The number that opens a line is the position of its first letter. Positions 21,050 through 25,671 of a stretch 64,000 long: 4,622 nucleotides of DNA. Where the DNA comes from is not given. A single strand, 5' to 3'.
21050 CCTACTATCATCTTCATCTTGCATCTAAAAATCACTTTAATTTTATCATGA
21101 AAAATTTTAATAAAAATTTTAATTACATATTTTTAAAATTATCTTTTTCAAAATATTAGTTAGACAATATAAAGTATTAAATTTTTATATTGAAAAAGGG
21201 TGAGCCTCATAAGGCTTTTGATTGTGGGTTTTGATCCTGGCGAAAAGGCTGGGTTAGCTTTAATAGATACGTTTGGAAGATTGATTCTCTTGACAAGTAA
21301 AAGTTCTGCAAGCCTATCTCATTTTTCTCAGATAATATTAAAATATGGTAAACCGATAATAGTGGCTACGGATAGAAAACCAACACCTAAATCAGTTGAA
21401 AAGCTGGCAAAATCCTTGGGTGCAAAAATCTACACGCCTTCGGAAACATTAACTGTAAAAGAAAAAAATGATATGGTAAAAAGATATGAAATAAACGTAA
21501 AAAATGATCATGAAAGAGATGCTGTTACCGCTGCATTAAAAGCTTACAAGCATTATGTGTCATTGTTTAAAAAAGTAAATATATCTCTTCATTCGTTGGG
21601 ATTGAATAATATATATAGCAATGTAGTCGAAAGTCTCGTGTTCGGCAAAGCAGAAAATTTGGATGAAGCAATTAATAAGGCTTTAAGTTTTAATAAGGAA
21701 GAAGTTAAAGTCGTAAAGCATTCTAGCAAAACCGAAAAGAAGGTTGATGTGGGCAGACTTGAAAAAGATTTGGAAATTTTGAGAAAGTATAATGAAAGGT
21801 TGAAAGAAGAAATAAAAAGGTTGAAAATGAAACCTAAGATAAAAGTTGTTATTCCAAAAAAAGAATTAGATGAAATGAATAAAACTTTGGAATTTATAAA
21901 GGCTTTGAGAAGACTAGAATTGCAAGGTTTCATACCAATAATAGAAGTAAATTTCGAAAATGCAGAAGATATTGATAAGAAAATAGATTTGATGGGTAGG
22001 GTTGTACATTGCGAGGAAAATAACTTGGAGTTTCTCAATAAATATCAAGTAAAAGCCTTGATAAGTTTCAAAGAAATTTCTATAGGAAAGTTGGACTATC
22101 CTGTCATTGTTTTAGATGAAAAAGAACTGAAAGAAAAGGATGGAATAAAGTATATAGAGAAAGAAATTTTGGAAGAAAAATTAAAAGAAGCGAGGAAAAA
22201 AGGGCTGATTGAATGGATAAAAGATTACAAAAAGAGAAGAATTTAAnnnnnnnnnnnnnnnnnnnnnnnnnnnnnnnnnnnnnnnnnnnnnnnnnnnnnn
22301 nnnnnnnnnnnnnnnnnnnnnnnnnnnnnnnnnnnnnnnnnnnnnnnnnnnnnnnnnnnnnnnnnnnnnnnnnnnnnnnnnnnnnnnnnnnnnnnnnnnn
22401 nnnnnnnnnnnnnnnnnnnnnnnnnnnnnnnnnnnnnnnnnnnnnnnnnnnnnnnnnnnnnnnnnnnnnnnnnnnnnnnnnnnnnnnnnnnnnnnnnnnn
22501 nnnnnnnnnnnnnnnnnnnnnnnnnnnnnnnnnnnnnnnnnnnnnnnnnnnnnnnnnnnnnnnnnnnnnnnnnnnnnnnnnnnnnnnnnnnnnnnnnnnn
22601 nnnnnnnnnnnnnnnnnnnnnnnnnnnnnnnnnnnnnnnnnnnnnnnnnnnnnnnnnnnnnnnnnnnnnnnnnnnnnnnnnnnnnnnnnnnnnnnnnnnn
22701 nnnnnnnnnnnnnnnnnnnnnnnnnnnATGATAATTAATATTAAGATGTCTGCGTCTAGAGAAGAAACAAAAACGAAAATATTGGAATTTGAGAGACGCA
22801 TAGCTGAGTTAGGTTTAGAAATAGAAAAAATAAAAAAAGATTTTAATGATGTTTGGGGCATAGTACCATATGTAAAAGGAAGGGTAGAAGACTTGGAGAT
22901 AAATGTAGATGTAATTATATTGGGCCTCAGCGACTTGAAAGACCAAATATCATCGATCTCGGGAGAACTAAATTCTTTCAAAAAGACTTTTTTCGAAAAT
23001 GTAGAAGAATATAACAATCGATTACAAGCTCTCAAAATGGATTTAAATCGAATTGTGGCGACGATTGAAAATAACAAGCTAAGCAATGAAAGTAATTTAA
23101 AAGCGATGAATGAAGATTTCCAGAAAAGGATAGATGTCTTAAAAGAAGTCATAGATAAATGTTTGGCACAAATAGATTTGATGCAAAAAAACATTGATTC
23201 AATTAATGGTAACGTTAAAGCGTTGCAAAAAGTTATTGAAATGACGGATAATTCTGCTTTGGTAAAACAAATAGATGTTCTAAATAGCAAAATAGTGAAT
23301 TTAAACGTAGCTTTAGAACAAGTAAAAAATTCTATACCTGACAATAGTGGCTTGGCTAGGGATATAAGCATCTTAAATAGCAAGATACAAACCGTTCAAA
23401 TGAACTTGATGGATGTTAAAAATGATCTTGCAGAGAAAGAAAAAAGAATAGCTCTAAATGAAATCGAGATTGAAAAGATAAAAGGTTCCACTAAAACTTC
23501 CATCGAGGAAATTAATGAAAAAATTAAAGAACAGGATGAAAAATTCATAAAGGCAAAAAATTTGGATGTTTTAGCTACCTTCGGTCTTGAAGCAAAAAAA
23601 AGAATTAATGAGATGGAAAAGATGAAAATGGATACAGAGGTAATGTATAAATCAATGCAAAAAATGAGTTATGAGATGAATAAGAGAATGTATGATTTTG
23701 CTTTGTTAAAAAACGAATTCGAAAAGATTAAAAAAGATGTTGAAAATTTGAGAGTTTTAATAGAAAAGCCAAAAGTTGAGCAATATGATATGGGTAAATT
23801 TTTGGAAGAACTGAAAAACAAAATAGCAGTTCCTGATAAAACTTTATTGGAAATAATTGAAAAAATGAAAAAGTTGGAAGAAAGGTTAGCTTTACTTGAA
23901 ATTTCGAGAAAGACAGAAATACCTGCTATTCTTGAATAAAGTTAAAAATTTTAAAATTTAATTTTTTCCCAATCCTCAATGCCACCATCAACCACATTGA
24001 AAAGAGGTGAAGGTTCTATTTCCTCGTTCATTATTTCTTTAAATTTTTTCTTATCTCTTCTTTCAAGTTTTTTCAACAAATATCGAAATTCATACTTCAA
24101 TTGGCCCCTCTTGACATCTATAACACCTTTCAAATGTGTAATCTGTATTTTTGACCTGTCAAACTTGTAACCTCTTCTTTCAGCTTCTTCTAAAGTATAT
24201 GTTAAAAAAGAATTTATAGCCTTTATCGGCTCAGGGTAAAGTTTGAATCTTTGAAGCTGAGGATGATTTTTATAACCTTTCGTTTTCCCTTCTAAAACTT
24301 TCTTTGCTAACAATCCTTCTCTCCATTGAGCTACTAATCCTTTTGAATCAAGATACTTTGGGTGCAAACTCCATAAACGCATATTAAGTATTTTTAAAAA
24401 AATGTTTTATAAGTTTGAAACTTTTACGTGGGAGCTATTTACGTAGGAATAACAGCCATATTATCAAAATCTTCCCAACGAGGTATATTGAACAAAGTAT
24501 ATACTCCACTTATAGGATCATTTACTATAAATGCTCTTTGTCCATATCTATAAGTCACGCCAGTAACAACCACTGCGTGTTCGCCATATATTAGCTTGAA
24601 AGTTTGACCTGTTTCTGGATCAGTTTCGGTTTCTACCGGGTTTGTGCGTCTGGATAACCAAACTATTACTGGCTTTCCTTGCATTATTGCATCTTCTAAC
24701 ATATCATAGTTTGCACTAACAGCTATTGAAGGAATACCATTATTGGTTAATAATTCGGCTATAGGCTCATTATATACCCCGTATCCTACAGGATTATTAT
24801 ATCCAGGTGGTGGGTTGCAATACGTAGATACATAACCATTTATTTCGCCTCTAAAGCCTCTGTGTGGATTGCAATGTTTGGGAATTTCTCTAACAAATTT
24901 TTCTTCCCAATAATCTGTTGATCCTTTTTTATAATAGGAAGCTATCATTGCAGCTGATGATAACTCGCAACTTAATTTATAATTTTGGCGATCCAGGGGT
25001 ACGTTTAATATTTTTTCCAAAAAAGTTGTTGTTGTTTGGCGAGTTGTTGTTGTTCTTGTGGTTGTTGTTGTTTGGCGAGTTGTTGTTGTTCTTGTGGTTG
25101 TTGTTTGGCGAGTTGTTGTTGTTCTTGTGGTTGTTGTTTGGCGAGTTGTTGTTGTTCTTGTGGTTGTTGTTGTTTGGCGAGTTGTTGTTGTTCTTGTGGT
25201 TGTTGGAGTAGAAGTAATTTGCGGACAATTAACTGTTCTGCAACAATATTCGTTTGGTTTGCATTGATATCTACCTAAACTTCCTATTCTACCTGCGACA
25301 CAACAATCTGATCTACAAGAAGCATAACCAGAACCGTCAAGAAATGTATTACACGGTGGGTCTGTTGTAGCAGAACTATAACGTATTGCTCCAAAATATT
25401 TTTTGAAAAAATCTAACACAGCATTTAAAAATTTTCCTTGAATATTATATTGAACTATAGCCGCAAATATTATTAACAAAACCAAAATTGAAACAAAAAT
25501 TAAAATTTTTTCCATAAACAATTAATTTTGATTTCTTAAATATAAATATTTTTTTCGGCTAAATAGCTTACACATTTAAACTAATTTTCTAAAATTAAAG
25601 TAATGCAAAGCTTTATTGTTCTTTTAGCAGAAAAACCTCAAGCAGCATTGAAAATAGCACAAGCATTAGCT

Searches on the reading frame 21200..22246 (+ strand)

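Call 26: search_protein_families(library=pfam, proteins=[window:21200-22246:+], max_evalue=0.01)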
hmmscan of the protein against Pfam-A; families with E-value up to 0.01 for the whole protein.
window:21200-22246:+ (348 aa): 2 families
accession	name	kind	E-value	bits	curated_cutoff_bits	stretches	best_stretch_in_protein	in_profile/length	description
PF04312.18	DUF460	-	2.8e-33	114.9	28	1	5-112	30-135/135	Protein of unknown function (DUF460)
PF02169.21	LPP20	-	0.008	17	25.9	0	148-211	18-80/97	LPP20 lipoprotein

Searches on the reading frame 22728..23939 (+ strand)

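Call 26: search_protein_families(library=pfam, proteins=[window:22728-23939:+], max_evalue=0.01)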
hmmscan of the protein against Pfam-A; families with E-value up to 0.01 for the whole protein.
window:22728-23939:+ (403 aa): 8 families
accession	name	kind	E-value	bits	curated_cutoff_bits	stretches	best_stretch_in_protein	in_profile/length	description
PF10473.14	CENP-F_leu_zip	-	0.00055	20.5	34.5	0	19-140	20-140/140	Leucine-rich repeats of kinetochore protein Cenp-F/LEK1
PF12795.12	MscS_porin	-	0.0017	18.4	34.4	1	129-293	33-193/238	Mechanosensitive ion channel porin domain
PF07889.17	DUF1664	-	0.0018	18.8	34.6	0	107-175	40-108/124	Protein of unknown function (DUF1664)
PF07851.19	TMEM120A-B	-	0.0022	17.7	29.8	1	121-209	11-95/324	TMEM120A/B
PF07083.16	DUF1351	-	0.0056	16.9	27.8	1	102-225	45-173/210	Protein of unknown function (DUF1351)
PF08702.15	Fib_alpha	-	0.0066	17.1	29.9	1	71-172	27-127/143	Fibrinogen alpha/beta chain family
PF23991.1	DUF7310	-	0.0085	17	40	0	111-171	6-68/83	Coiled-coil region of unknown function (DUF7310)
PF19688.4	DUF6189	-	0.0086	16.8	25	0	137-203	13-80/102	Family of unknown function (DUF6189)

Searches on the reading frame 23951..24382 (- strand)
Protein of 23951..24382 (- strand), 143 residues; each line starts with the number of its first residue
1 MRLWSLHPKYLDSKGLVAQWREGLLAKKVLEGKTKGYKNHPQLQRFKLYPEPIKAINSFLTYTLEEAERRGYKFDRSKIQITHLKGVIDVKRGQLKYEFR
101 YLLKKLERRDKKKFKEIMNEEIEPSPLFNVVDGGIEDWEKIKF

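Call 26: search_protein_families(library=pfam, proteins=[window:23951-24382:-], max_evalue=0.01)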
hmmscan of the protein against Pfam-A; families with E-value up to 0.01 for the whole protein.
window:23951-24382:- (143 aa): 1 family
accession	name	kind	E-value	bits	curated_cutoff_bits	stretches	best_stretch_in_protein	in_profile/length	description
PF03013.19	Pyr_excise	-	3.5e-24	85.4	23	1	1-79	1-80/81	Pyrimidine dimer DNA glycosylase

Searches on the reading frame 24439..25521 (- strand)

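Call 26: search_protein_families(library=pfam, proteins=[window:24439-25521:-], max_evalue=0.01)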
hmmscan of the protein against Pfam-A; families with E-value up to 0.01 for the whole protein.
window:24439-25521:- (360 aa): 1 family
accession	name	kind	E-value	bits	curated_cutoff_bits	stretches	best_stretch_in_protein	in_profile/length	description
PF13529.12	Peptidase_C39_2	-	4e-15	57.1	24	1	172-336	1-142/143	Peptidase_C39 like family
